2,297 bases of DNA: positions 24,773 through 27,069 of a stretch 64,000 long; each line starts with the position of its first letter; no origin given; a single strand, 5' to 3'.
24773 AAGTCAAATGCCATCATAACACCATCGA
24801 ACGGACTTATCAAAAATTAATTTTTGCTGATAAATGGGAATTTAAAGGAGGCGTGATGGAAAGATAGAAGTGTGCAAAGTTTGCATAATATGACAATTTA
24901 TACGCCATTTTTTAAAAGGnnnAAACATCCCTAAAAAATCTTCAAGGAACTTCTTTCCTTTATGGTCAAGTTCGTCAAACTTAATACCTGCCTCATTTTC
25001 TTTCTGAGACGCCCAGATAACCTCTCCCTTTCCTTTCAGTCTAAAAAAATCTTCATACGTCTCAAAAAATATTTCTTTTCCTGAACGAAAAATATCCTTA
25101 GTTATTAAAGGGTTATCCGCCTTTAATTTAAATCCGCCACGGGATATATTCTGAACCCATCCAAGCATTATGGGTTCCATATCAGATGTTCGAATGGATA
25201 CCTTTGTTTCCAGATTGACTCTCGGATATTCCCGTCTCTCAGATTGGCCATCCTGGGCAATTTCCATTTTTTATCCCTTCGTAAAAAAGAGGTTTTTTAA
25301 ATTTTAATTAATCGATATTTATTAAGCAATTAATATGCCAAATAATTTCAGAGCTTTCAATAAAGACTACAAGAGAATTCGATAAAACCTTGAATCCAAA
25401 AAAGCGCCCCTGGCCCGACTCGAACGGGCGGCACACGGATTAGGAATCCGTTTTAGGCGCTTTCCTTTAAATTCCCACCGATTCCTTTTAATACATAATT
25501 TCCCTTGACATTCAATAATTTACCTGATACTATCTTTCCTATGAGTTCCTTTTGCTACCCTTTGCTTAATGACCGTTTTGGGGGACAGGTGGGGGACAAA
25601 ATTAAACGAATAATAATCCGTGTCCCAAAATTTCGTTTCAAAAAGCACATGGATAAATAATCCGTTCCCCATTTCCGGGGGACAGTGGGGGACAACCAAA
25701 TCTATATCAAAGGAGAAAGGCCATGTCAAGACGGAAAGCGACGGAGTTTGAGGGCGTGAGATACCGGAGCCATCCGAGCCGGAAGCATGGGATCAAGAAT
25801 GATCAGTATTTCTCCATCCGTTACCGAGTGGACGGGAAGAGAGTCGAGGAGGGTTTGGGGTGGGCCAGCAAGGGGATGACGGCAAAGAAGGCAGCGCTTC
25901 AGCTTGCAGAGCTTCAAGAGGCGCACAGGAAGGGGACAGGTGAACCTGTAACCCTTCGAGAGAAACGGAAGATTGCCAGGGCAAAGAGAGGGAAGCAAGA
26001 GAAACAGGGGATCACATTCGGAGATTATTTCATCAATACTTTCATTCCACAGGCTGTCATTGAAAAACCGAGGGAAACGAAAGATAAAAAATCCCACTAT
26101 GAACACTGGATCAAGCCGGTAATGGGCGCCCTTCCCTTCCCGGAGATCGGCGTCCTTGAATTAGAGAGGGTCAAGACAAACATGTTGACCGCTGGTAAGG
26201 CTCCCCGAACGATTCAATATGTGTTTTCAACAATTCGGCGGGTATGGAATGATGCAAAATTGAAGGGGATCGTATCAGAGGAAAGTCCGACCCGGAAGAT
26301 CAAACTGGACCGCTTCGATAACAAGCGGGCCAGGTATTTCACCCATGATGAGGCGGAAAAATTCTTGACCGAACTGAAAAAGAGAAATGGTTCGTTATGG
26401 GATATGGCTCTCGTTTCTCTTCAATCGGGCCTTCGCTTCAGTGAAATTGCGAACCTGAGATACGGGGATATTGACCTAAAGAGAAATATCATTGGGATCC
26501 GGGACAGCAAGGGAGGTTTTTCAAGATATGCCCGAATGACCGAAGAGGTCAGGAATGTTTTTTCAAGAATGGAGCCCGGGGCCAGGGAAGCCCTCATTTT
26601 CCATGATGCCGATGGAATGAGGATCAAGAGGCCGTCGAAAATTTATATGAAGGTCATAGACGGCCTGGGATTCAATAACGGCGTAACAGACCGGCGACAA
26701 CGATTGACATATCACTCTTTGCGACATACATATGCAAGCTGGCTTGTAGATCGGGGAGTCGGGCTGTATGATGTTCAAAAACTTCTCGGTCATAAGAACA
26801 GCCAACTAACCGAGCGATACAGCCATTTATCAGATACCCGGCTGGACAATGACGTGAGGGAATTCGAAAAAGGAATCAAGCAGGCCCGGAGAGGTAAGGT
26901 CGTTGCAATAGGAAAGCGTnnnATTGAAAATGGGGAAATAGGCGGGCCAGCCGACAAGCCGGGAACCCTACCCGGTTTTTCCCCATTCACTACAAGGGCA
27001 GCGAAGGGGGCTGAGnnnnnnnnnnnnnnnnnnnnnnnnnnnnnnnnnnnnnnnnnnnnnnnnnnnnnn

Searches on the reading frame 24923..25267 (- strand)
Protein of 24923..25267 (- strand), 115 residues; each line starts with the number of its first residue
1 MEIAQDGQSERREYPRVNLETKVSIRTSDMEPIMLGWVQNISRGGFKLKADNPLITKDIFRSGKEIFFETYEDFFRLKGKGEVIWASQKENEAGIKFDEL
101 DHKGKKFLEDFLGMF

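Call 75: search_protein_families(library=pfam, proteins=[window:24923-25267:-], max_evalue=0.001)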
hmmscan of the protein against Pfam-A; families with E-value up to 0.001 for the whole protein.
window:24923-25267:- (115 aa): 1 family
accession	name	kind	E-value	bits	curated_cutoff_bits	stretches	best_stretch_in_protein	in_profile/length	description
PF07238.19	PilZ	-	6e-11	43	22.5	1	10-112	1-100/102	PilZ domain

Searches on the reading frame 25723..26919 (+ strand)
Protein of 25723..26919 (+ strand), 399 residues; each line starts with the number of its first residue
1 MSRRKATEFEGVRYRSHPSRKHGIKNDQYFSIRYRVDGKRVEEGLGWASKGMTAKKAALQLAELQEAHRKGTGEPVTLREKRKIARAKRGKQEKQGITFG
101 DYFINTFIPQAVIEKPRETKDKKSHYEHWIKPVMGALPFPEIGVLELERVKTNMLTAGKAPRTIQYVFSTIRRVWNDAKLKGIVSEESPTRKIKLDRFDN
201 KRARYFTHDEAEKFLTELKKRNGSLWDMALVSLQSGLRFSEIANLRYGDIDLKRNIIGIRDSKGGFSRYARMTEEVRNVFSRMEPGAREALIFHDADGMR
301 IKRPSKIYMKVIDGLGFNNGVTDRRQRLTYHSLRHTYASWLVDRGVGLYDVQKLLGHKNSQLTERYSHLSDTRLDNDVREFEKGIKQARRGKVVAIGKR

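Call 75: search_protein_families(library=pfam, proteins=[window:25723-26919:+], max_evalue=0.001)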
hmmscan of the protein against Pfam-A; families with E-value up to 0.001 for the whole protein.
window:25723-26919:+ (399 aa): 1 family
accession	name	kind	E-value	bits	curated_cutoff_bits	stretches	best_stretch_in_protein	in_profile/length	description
PF00589.27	Phage_integrase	-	2.5e-28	99.4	27.1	1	205-372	2-171/172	Phage integrase family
